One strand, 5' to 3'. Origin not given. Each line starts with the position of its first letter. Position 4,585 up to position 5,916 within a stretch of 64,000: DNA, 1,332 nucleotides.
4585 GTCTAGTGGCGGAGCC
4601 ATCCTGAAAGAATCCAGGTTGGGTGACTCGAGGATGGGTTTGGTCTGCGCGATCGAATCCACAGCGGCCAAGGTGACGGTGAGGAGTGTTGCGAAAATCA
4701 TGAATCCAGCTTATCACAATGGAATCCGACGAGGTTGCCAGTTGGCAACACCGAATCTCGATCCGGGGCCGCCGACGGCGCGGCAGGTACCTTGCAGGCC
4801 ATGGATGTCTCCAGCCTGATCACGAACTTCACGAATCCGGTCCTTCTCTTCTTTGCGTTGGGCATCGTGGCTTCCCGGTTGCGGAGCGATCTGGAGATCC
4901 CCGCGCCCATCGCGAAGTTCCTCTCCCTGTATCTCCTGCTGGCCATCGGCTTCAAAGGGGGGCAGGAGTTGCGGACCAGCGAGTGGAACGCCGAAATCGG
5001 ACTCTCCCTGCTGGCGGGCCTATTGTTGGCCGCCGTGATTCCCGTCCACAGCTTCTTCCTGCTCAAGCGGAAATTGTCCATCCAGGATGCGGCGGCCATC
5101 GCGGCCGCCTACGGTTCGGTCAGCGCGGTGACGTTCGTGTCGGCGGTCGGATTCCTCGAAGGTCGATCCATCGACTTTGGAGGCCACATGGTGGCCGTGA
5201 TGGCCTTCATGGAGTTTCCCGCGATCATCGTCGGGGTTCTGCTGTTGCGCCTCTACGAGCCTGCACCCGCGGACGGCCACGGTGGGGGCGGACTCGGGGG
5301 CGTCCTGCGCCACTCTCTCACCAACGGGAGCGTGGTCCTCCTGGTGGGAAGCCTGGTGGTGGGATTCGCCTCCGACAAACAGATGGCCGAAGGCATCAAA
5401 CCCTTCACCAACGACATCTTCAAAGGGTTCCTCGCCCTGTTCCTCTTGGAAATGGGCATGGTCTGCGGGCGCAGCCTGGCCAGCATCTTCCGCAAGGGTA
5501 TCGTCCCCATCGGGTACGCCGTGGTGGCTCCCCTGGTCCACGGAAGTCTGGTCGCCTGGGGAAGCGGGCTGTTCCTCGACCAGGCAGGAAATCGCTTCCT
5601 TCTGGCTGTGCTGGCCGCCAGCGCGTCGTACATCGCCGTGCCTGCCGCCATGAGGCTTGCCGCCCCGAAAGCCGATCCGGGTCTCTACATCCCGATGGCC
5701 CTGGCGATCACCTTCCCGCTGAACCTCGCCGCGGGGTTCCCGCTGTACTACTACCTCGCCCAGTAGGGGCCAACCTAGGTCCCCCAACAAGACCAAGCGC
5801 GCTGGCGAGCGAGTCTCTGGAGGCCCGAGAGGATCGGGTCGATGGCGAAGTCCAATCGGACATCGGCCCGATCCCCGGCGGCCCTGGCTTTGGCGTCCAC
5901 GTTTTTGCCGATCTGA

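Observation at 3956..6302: Lower-GC cassette: SbtA/DUF897-type permease flanked by two paralogous Gly/Cys-rich secreted membrane proteins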

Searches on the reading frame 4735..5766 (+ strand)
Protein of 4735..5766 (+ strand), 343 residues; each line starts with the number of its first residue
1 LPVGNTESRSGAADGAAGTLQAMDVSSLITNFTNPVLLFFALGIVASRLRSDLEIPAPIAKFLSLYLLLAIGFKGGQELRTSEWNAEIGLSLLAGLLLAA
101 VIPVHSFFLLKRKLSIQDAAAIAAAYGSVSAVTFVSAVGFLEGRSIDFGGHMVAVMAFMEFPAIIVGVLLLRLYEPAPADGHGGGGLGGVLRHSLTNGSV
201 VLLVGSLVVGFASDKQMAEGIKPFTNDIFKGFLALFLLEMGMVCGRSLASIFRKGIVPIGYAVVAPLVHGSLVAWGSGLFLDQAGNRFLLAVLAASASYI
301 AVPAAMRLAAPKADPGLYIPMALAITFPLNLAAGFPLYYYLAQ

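Call 3: search_protein_families(library=pfam, proteins=[window:4735-5766:+], max_evalue=0.1)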
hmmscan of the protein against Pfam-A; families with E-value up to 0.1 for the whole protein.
window:4735-5766:+ (343 aa): 1 family
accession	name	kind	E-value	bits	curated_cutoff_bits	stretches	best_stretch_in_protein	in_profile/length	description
PF05982.17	Sbt_1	-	3.9e-108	361.8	27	1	35-343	1-308/308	Na+-dependent bicarbonate transporter superfamily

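Call 7: search_protein_families(library=ncbifam, proteins=[window:4801-5766:+], max_evalue=0.1)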
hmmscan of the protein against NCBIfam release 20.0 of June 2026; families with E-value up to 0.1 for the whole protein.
window:4801-5766:+ (321 aa): 0 families

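Call 22: find_related_loci(query=window:4801-5766:+, collection=genome_contigs, flank=6000)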
Query window:4801-5766:+ (321 aa) in genome_contigs; peptide patterns used: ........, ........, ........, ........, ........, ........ (x = any residue, [..] = any of these).
599 stretches matched a pattern (row limit reached: there are more); 527 encode a relative of the query (tblastn E <= 1e-3); the best 80 are kept; 80 distinct loci.
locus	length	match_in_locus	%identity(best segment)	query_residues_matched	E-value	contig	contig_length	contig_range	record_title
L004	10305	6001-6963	82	1-321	3e-161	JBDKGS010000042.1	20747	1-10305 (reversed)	MAG: Fibrobacterota bacterium isolate flintriver_2019_sw_WHONDRS-S19S_0015_A_bin.24 scaffold_0000454, whole genome shotg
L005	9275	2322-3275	62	1-321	4e-129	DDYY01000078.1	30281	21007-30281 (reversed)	MAG TPA_asm: Bacteroidetes bacterium UBA3022 UBA3022_contig_740, whole genome shotgun sequence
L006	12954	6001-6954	61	1-321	3e-127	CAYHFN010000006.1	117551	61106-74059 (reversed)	MAG TPA_asm: uncultured Chitinophagaceae bacterium isolate ERP119702_co1_35 genome assembly, contig: NODE_85_length_1175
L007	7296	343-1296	62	1-321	3e-127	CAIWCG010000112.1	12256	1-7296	MAG: uncultured Bacteroidetes bacterium isolate Umea1_bin-0439 genome assembly, contig: bin-0439:112/296, whole genome s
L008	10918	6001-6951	61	1-319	6e-127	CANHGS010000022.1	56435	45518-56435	MAG: Bacteroidetes bacterium isolate RE-23may17-862 genome assembly, contig: RE-23may17-C868, whole genome shotgun seque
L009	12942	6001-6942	62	1-317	8e-127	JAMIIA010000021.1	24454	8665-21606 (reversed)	MAG: Bacteroidales bacterium isolate RA_AS_maxbin.060 k201_608710, whole genome shotgun sequence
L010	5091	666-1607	63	1-317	1e-127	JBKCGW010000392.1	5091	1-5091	MAG: Flavobacteriales bacterium isolate samp_472_concoct_468 samp_472_760813, whole genome shotgun sequence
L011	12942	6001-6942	62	1-317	3e-126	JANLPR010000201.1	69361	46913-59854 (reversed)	MAG: Bacteroidota bacterium isolate OTE_38_metabat_314 OTE_38_k141_4971447, whole genome shotgun sequence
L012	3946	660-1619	62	1-321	8e-129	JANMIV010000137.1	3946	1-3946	MAG: Bacteroidota bacterium isolate OTE_70_concoct_158_sub OTE_70_k141_2779475, whole genome shotgun sequence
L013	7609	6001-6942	63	1-317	9e-126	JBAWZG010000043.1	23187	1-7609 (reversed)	MAG: Bacteroidia bacterium isolate ELA109 MAG109_43, whole genome shotgun sequence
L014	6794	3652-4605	61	1-321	5e-126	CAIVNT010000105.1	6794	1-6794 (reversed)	MAG: uncultured Ignavibacteriae bacterium isolate LJ_bin-0454 genome assembly, contig: bin-0454:105/695, whole genome sh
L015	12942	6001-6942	62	1-317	7e-126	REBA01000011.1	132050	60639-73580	MAG: Cytophagales bacterium isolate PH2015_01D_33_11 PH2015_01D_scaffold_12, whole genome shotgun sequence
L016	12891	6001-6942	60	1-317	1e-125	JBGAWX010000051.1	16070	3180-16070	MAG: Saprospiraceae bacterium isolate MAG_AAO_AS.16 AAOAS-16_NODE_51_length_16070_cov_3.857750, whole genome shotgun seq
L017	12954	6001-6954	62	1-321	1e-125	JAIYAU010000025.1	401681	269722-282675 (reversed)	MAG: Cytophagaceae bacterium isolate E1_MAG_00013 pond_E1_MAG_00013_000000000036, whole genome shotgun sequence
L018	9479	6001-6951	61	1-321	2e-125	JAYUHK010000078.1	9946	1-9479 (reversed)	MAG: Saprospiraceae bacterium isolate GFS_838 GFS_838_77, whole genome shotgun sequence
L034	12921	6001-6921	61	9-317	5e-124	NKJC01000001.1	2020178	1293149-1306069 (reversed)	MAG: Chitinophagaceae bacterium BSSC1 NODE_2, whole genome shotgun sequence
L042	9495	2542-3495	58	1-321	1e-123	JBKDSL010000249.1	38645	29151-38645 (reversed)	MAG: Bacteroidota bacterium isolate samp_4337_VAMB_125 samp_4337_784174, whole genome shotgun sequence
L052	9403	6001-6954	60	1-321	1e-123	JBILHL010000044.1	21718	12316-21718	MAG: Crocinitomicaceae bacterium isolate ME2016-11-11_3300042882_group7_bin81 Rohwer_bin781_scaffold_36_c1, whole genome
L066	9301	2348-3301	60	1-321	2e-122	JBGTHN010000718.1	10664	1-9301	MAG: Pyrinomonadaceae bacterium isolate JTS-RE24 k141_7291009, whole genome shotgun sequence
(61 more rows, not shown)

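Call 53: search_protein_families(library=padloc, proteins=[window:4801-5766:+], max_evalue=1)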
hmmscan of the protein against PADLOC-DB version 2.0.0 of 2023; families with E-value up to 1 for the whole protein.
window:4801-5766:+ (321 aa): 0 families

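Call 58: find_related_loci(query=window:4801-5766:+, collection=metagenome_contigs, flank=4000)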
Query window:4801-5766:+ (321 aa) in metagenome_contigs; peptide patterns used: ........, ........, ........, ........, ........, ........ (x = any residue, [..] = any of these).
539 stretches matched a pattern; 409 encode a relative of the query (tblastn E <= 1e-3); the best 80 are kept; 80 distinct loci.
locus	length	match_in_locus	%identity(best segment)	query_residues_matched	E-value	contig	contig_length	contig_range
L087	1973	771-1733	100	1-321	0e+0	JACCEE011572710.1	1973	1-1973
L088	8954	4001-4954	62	1-321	3e-129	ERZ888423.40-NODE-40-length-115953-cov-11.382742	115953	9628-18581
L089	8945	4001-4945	61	1-317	7e-128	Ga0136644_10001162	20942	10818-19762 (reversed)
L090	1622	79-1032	60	1-321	9e-138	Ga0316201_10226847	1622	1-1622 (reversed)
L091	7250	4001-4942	63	1-317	1e-127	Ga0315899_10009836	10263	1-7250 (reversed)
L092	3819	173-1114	63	1-317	4e-129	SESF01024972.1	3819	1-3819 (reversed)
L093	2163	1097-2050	61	1-321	1e-133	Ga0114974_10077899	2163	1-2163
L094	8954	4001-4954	59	1-321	1e-125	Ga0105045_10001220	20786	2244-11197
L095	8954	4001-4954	60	1-321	1e-125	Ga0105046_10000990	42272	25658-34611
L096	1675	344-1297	59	1-321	5e-135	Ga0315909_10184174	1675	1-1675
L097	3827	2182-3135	62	1-321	4e-128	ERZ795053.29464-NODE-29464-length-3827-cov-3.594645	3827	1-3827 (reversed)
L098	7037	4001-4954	59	1-321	1e-125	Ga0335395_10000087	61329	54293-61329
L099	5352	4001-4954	62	1-321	2e-125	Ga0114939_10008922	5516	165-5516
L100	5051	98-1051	63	1-321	9e-125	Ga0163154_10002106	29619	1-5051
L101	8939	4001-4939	60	6-321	1e-124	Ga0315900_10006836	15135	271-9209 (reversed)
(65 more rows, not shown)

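Call 66: search_solved_structures(query=window:4801-5766:+, max_evalue=0.001, show_alignments=1)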
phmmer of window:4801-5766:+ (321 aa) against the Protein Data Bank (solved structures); distinct sequences matched with E-value up to 0.001: 1.
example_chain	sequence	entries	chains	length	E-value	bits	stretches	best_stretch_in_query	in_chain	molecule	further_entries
7cye_A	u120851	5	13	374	1.9e-22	83.4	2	172-321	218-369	Slr1512 protein | Sodium-dependent bicarbonate transporter SbtA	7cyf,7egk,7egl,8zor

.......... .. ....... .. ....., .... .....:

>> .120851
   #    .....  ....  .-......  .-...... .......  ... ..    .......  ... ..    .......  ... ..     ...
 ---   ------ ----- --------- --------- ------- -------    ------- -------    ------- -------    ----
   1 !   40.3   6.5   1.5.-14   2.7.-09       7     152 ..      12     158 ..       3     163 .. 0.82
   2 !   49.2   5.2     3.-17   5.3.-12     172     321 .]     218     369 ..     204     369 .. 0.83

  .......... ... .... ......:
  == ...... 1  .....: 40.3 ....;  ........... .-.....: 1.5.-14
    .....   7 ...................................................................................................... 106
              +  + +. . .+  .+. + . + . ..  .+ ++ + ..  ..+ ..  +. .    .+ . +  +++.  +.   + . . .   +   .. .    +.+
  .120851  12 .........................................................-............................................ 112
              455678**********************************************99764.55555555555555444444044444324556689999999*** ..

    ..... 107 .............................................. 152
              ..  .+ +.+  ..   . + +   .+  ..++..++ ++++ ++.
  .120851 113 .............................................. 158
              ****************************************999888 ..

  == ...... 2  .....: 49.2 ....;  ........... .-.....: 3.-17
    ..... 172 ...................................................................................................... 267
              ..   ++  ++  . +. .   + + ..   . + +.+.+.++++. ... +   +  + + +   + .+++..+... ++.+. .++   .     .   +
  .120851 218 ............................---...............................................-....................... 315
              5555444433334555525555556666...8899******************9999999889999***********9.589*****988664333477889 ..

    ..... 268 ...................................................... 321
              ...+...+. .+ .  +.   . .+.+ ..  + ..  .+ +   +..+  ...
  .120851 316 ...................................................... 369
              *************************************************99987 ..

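Call 69: search_protein_families(library=pfam, proteins=[L066:3619-4323:+, L052:4827-5663:+, L008:4801-5724:-, L034:7027-7461:+, L004:3390-5711:+, L042:1531-2247:-], max_evalue=0.001)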
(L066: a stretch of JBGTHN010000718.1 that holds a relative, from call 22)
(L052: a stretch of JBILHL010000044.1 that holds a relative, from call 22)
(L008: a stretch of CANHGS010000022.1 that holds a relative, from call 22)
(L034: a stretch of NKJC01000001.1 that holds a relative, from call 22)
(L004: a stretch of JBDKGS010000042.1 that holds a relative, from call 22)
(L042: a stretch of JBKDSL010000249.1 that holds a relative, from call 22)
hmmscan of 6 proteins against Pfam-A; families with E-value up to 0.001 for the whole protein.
L066:3619-4323:+ (234 aa): 1 family
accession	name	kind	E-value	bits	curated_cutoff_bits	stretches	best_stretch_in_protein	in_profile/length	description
PF00484.24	Pro_CA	-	5.7e-37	127.8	25.7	1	53-203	1-156/156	Carbonic anhydrase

L052:4827-5663:+ (278 aa): 1 family
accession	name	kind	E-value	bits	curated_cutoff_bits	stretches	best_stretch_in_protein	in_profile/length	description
PF20376.4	DUF6671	-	3.1e-96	321.8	23.8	1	62-278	1-217/217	Domain of unknown function (DUF6671)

L008:4801-5724:- (307 aa): 2 families
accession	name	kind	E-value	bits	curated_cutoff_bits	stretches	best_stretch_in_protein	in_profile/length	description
PF03466.25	LysR_substrate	-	1.6e-41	142.4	28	1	89-292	2-207/209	LysR substrate binding domain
PF00126.33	HTH_1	-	2.9e-13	50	26.6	1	5-63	1-59/60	Bacterial regulatory helix-turn-helix protein, lysR family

L034:7027-7461:+ (144 aa): 1 family
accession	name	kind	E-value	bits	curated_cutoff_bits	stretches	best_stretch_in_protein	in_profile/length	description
PF00717.28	Peptidase_S24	-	5.3e-30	103.9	23.3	1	20-136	1-115/116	Peptidase S24-like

L004:3390-5711:+ (773 aa): 11 families
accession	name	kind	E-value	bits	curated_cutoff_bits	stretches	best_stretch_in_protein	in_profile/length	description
PF07992.20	Pyr_redox_2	-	7.4e-52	177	26.1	1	297-617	1-291/291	Pyridine nucleotide-disulphide oxidoreductase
PF02852.28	Pyr_redox_dim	-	2.6e-28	98.9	25.3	1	639-747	1-109/110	Pyridine nucleotide-disulphide oxidoreductase, dimerisation domain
PF09335.16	VTT_dom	-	5.4e-21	75.8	33.9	1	130-243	4-122/123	VTT domain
PF00070.33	Pyr_redox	-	9.1e-16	58.6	22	1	463-534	1-72/82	Pyridine nucleotide-disulphide oxidoreductase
PF13738.12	Pyr_redox_3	-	5.9e-08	32.7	30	1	413-601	114-305/305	Pyridine nucleotide-disulphide oxidoreductase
PF13450.12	NAD_binding_8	-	1.1e-05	26.1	21.9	0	302-335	2-36/68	NAD(P)-binding Rossmann-like domain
PF01134.28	GIDA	-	9.5e-05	22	22.1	0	464-490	2-28/391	Glucose inhibited division protein A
PF03486.20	HI0933_like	-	0.00024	21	50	0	298-331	2-35/244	HI0933-like protein Rossmann domain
PF13434.12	Lys_Orn_oxgnase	-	0.00052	19.7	21.3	1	417-515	141-241/339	L-lysine 6-monooxygenase/L-ornithine 5-monooxygenase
PF01946.23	Thi4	-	0.00056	19.7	26.2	0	296-387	17-120/235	Thi4 family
PF01266.30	DAO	-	0.00069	19.7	27.9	0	464-495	2-33/353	FAD dependent oxidoreductase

L042:1531-2247:- (238 aa): 1 family
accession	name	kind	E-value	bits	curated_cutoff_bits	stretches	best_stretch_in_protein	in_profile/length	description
PF01036.24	Bac_rhodopsin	-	5.6e-42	144.2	24.6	1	13-234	4-221/224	Bacteriorhodopsin-like protein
